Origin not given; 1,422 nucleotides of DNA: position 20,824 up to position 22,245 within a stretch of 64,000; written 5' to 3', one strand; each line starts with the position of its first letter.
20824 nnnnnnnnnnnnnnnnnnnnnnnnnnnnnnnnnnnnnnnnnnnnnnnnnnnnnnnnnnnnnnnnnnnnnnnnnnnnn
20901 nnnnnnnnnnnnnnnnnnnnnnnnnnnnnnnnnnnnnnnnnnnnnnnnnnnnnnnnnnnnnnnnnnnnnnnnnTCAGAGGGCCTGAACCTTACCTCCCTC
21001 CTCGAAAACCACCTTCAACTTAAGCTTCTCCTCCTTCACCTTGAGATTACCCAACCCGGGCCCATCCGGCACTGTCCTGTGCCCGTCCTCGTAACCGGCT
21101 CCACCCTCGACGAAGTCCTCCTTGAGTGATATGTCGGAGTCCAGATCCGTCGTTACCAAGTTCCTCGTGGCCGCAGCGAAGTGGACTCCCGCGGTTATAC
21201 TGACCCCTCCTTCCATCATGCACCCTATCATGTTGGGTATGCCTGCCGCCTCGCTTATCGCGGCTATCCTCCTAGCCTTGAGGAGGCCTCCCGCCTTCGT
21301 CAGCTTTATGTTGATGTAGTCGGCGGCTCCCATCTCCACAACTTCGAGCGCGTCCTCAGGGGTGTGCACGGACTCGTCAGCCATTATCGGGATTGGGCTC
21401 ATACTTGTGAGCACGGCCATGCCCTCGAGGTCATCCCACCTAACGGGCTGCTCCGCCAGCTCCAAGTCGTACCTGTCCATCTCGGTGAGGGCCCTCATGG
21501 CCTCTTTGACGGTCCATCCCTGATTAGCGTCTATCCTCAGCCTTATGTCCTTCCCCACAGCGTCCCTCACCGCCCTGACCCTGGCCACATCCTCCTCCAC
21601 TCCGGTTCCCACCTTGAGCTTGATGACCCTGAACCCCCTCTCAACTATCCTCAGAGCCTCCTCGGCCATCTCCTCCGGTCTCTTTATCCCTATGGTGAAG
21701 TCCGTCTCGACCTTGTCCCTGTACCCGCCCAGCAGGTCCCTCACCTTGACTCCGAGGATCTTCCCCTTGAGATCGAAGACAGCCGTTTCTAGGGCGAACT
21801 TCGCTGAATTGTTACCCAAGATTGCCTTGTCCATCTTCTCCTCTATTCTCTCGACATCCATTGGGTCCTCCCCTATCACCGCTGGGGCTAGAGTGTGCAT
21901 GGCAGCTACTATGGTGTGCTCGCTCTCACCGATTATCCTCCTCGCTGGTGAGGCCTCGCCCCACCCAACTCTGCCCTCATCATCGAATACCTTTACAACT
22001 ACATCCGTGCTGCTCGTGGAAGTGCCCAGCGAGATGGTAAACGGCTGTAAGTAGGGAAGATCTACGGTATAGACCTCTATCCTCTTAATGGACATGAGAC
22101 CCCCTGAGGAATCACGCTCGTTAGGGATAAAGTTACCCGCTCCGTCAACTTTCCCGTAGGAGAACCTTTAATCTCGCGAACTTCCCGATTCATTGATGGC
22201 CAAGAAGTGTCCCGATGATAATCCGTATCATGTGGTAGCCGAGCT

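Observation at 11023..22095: Possible peptidoglycan stem-peptide / D-peptide scavenging locus in an archaeon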

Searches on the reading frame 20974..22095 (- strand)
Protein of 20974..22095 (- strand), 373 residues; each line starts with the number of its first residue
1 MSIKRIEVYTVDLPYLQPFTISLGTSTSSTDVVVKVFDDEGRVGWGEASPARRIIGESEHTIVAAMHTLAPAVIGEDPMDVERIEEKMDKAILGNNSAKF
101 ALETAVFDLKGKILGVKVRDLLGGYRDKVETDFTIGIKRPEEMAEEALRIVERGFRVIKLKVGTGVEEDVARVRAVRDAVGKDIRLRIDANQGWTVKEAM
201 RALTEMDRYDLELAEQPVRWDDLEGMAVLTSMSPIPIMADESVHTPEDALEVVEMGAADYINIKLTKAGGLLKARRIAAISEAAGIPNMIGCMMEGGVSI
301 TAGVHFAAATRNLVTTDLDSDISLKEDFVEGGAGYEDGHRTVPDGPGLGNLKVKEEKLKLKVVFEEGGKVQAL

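Call 3: search_protein_families(library=pfam, proteins=[window:20974-22095:-])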
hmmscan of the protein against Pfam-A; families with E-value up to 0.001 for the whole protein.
window:20974-22095:- (373 aa): 3 families
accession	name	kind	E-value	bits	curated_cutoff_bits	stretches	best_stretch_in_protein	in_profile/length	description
PF13378.12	MR_MLE_C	-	2.6e-65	220.7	29.4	1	142-349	1-212/219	Enolase C-terminal domain-like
PF02746.21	MR_MLE_N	-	1.6e-21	77.1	22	1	6-123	2-117/117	Mandelate racemase / muconate lactonizing enzyme, N-terminal domain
PF07476.17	MAAL_C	-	7.2e-05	22.5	27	1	231-312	136-218/249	Methylaspartate ammonia-lyase C-terminus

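Call 4: search_protein_families(library=ncbifam, proteins=[window:20974-22095:-])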
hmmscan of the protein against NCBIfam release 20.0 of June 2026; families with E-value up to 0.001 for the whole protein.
window:20974-22095:- (373 aa): 18 families
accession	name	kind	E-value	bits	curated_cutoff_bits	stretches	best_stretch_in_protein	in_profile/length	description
NF041118.1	A_G_epim_Thtga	equivalog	7.9e-79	265.2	500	1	2-331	2-330/341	L-Ala-D/L-Glu epimerase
TIGR02534.1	mucon_cyclo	subfamily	1.4e-76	258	334.95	1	3-359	1-363/368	muconate/chloromuconate family cycloisomerase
NF042940.1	racemase_DgcA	equivalog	1.4e-53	182.2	400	1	7-330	2-305/323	N-acetyl-D-Glu racemase DgcA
NF043002.1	HProlDhtase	equivalog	1.1e-49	169.2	500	1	1-349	1-351/366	cis-3-hydroxy-L-proline dehydratase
TIGR01928.1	menC_lowGC_arch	equivalog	1.7e-45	155.5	200.65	1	9-319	1-309/325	o-succinylbenzoate synthase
NF010624.0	PRK14017.1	equivalog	1e-41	143.3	311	1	32-359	16-358/382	galactonate dehydratase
NF040790.2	glucon_galact_dh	equivalog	2.7e-39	135.1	750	1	25-358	19-366/390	bifunctional D-gluconate/D-galactonate dehydratase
NF047820.1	TalGalacDh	equivalog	1.7e-38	132.5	500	1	34-349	41-353/371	L-talarate/galactarate dehydratase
NF040866.1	AraD_Arch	equivalog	4.6e-38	131.2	650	1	32-354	35-362/372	arabinonate dehydratase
NF011708.0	PRK15129.1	equivalog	2.5e-36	125.3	343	1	4-327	2-307/321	L-Ala-D/L-Glu epimerase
NF002782.0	PRK02901.1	equivalog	4.5e-33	114.6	288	1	126-313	76-261/328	o-succinylbenzoate synthase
TIGR01927.1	menC_gam_Gplu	equivalog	3.5e-24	85.6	130.55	1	14-310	6-282/307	o-succinylbenzoate synthase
NF043051.1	ManoateDhtManD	equivalog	4.5e-24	85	550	2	173-349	195-372/403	D-mannonate dehydratase ManD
NF011654.0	PRK15072.1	subfamily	7.7e-21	74.4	430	2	173-349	196-373/404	D-galactonate dehydratase family protein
NF002739.0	PRK02714.1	equivalog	7.1e-20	71.7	259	1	11-309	10-289/320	o-succinylbenzoate synthase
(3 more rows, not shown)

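Call 10: find_encoding_contigs(protein=window:20974-22095:-, flank=10000, max_places=6)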
Protein window:20974-22095:- (373 aa): no gene with exactly this product is on record in the collection.

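Call 12: find_homologous_proteins(query=window:20974-22095:-, max_evalue=1e-20)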
Query window:20974-22095:- (373 aa): 3840 proteins with E <= 1e-20 among 8000 candidates; the best 120 are listed.
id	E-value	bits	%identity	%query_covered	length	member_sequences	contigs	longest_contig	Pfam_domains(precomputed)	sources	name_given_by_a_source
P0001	2.0e-233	792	98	100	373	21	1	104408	PF13378.13,PF02746.22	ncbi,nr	ncbi:MAG: dipeptide epimerase [Candidatus Korarchaeota archaeon]|nr:dipeptide epimerase [Candidatus 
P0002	9.2e-213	724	89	100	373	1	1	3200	PF13378.13,PF02746.22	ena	-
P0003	5.2e-211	718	86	100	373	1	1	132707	PF13378.13,PF02746.22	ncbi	-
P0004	1.0e-203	694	84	100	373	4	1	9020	PF13378.13,PF02746.22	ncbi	-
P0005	5.7e-199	679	82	100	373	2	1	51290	PF13378.13,PF02746.22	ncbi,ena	-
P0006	6.4e-192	656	79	99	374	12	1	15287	PF13378.13,PF02746.22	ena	-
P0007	3.9e-189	646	79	100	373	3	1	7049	PF13378.13,PF02746.22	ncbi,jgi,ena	-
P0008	6.1e-184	629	77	98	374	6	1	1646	PF13378.13,PF02746.22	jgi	-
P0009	6.0e-181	619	77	98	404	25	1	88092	PF13378.13,PF02746.22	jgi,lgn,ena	-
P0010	4.0e-180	617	77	98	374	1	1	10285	PF13378.13,PF02746.22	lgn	-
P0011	2.4e-178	611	75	98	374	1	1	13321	PF13378.13,PF02746.22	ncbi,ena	-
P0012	3.3e-178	610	75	98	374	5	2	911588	PF13378.13,PF02746.22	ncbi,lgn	ncbi:MAG: dipeptide epimerase [Candidatus Korarchaeum sp.]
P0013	4.6e-178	610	75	98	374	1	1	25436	PF13378.13,PF02746.22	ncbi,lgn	ncbi:MAG: dipeptide epimerase [Candidatus Korarchaeum sp.]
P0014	5.3e-178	610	75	98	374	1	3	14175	PF13378.13,PF02746.22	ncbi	ncbi:MAG: dipeptide epimerase [Candidatus Korarchaeum sp.]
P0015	6.2e-178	610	75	98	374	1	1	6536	PF13378.13,PF02746.22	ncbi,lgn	ncbi:MAG: dipeptide epimerase [Candidatus Korarchaeum sp.]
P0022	9.4e-159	546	69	98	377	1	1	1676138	PF13378.13,PF02746.22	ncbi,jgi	ncbi:MAG: mandelate racemase/muconate lactonizing enzyme family protein [Candidatus Methanodesulfoko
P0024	6.6e-137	475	61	98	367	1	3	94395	PF13378.13,PF02746.22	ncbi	-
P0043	1.1e-108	382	49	98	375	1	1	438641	PF13378.13,PF02746.22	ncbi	ncbi:MAG: dipeptide epimerase [Thermoprotei archaeon]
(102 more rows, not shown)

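Call 13: find_encoding_contigs(protein=P0012, flank=10000, max_places=2)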
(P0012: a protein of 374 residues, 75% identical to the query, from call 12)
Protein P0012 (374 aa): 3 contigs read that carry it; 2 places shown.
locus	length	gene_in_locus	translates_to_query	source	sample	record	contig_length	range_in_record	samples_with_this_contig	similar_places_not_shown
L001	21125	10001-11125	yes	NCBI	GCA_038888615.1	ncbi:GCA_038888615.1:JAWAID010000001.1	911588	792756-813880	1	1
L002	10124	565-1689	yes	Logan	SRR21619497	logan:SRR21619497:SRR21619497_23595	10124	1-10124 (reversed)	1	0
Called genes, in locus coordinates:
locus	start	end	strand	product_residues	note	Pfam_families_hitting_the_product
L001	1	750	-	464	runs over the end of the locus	PF01565:FAD_binding_4, PF02913:FAD-oxidase_C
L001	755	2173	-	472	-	PF02754:CCG, PF13237:Fer4_10 (faint), PF12838:Fer4_7 (weak), PF13183:Fer4_8, PF13534:Fer4_17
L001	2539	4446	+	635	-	PF07973:tRNA_SAD, PF00587:tRNA-synt_2b, PF03129:HGTP_anticodon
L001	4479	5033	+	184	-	PF06197:DUF998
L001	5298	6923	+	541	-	PF24517:CBM96 (faint), PF06848:Disaggr_repeat (weak)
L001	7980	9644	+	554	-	PF06848:Disaggr_repeat (faint)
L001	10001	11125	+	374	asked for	PF02746:MR_MLE_N, PF13378:MR_MLE_C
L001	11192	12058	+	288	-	PF00291:PALP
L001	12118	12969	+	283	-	PF14257:DUF4349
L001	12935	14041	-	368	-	PF20706:GT4-conflict (faint), PF13439:Glyco_transf_4, PF13477:Glyco_trans_4_2, PF13579:Glyco_trans_4_4, PF00534:Glycos_transf_1, PF13692:Glyco_trans_1_4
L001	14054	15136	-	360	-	PF04055:Radical_SAM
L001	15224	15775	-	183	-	-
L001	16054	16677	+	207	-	PF01895:PhoU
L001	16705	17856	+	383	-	PF00278:Orn_DAP_Arg_deC, PF01168:Ala_racemase_N (weak), PF02784:Orn_Arg_deC_N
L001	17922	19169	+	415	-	PF00202:Aminotran_3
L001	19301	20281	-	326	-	PF00005:ABC_tran, PF13304:AAA_21 (faint), PF08352:oligo_HPY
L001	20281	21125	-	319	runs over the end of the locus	PF00005:ABC_tran, PF13304:AAA_21 (weak), PF08352:oligo_HPY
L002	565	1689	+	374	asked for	PF02746:MR_MLE_N, PF13378:MR_MLE_C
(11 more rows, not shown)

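Call 14: find_encoding_contigs(protein=P0022, flank=10000, max_places=2)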
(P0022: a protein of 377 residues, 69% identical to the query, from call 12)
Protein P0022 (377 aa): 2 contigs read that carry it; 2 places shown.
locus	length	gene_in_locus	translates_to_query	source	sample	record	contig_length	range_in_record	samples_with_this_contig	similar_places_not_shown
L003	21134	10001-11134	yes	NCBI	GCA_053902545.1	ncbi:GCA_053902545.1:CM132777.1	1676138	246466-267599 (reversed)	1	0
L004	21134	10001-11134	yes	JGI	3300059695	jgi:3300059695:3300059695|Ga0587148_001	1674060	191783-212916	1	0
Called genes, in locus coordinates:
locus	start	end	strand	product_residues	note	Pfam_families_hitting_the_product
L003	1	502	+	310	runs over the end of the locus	PF00149:Metallophos (faint)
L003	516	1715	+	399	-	PF03435:Sacchrp_dh_NADP, PF16653:Sacchrp_dh_C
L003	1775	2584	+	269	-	-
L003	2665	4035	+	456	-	PF00202:Aminotran_3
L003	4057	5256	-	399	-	PF02274:ADI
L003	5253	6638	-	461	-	PF13520:AA_permease_2, PF00324:AA_permease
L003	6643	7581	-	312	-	PF02729:OTCace_N, PF00185:OTCace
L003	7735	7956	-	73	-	-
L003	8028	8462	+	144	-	-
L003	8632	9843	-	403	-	PF12913:SH3_6, PF00877:NLPC_P60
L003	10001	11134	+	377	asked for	PF02746:MR_MLE_N, PF13378:MR_MLE_C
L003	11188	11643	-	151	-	PF01022:HTH_5 (weak), PF01047:MarR (weak), PF12802:MarR_2 (weak), PF13404:HTH_AsnC-type, PF13412:HTH_24, PF13463:HTH_27 (faint), PF09339:HTH_IclR (weak), PF01037:AsnC_trans_reg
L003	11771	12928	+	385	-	PF00278:Orn_DAP_Arg_deC, PF01168:Ala_racemase_N (faint), PF02784:Orn_Arg_deC_N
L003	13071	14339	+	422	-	PF00202:Aminotran_3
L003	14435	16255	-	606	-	PF00496:SBP_bac_5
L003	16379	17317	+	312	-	PF05569:Peptidase_M56, PF01435:Peptidase_M48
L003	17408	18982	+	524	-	-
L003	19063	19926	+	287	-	PF09872:DUF2099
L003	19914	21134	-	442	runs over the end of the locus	PF00483:NTP_transferase, PF12804:NTP_transf_3 (weak), PF22640:ManC_GMP_beta-helix, PF01050:MannoseP_isomer, PF07883:Cupin_2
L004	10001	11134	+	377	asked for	PF02746:MR_MLE_N, PF13378:MR_MLE_C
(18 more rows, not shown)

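Call 15: find_encoding_contigs(protein=P0003, flank=10000, max_places=2)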
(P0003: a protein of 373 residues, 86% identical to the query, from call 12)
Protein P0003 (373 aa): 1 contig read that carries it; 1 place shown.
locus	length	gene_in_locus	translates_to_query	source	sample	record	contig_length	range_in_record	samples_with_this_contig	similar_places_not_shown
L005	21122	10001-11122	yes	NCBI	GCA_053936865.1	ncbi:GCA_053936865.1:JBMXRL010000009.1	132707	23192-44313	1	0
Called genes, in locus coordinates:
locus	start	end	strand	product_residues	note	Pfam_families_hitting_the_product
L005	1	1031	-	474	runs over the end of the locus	PF01406:tRNA-synt_1e, PF09334:tRNA-synt_1g (weak), PF00133:tRNA-synt_1, PF09334:tRNA-synt_1g, PF09190:DALR_2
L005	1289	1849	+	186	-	PF14512:TM1586_NiRdase (faint), PF00881:Nitroreductase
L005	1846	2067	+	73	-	-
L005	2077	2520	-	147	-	PF14478:DUF4430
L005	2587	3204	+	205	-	PF21715:CggR_N, PF22167:PH0730-like_N, PF14544:DUF4443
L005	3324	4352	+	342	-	PF06848:Disaggr_repeat, PF24517:CBM96 (weak)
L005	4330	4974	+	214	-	-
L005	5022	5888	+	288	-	PF00291:PALP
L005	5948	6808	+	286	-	PF14257:DUF4349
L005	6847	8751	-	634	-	PF04055:Radical_SAM (weak)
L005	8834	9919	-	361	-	PF04055:Radical_SAM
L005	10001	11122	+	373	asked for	PF02746:MR_MLE_N, PF13378:MR_MLE_C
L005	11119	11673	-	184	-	-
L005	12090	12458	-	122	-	-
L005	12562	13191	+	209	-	PF01895:PhoU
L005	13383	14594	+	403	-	PF00574:CLP_protease (weak), PF25145:NfeD1b_N, PF24961:NfeD_membrane, PF01957:NfeD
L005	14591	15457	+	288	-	PF01145:Band_7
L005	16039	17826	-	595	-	PF02730:AFOR_N, PF01314:AFOR_C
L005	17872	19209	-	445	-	PF02878:PGM_PMM_I, PF02879:PGM_PMM_II, PF02880:PGM_PMM_III, PF00408:PGM_PMM_IV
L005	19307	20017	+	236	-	PF02517:Rce1-like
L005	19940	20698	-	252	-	PF00005:ABC_tran, PF09818:ABC_ATPase (faint), PF13304:AAA_21 (weak)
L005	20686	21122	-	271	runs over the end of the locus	PF00528:BPD_transp_1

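Call 19: search_solved_structures(query=window:20974-22095:-, max_evalue=1e-20)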
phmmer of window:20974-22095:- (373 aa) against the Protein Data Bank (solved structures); distinct sequences matched with E-value up to 1e-20: 85 (the best 60 are shown).
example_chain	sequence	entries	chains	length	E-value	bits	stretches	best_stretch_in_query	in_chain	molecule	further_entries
1jpm_A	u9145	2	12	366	2.7e-86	293.2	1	1-351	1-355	L-Ala-D/L-Glu Epimerase | similar to chloromuconate cycloisomerase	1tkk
3jva_A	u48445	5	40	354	1e-82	281.5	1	1-336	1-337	Dipeptide Epimerase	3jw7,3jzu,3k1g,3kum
2p88_A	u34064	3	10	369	4.4e-74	253.1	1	1-365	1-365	Mandelate racemase/muconate lactonizing enzyme family protein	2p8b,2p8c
3q45_A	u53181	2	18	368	9.3e-67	229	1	2-350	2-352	Mandelate racemase/muconate lactonizing enzyme family; possible chloromuconate cycloisomer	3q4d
2zad_A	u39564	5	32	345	6.5e-61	209.8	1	13-340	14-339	Muconate cycloisomerase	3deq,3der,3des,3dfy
2qde_A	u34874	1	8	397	3.1e-56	194.4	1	2-312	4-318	Mandelate racemase/muconate lactonizing enzyme family protein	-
3ct2_A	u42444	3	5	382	1.9e-54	188.5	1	2-359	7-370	Muconate cycloisomerase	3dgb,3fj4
3i4k_A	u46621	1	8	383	4.3e-54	187.4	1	2-349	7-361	Muconate lactonizing enzyme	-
3my9_A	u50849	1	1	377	5.6e-54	187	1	3-358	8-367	Muconate cycloisomerase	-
3r0k_A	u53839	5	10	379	3e-51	178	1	7-320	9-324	Enzyme of enolase superfamily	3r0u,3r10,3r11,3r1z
3muc_A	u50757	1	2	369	1.7e-50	175.6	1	3-358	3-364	PROTEIN (MUCONATE CYCLOISOMERASE)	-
1muc_A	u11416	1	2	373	2.1e-50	175.2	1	3-358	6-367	MUCONATE LACTONIZING ENZYME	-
1bkh_A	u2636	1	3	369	2.1e-50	175.2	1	3-358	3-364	MUCONATE LACTONIZING ENZYME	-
2muc_A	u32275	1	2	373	2.4e-50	175.1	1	3-358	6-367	PROTEIN (MUCONATE CYCLOISOMERASE)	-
1f9c_A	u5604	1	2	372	1.3e-48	169.3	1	3-352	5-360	PROTEIN (MUCONATE CYCLOISOMERASE I)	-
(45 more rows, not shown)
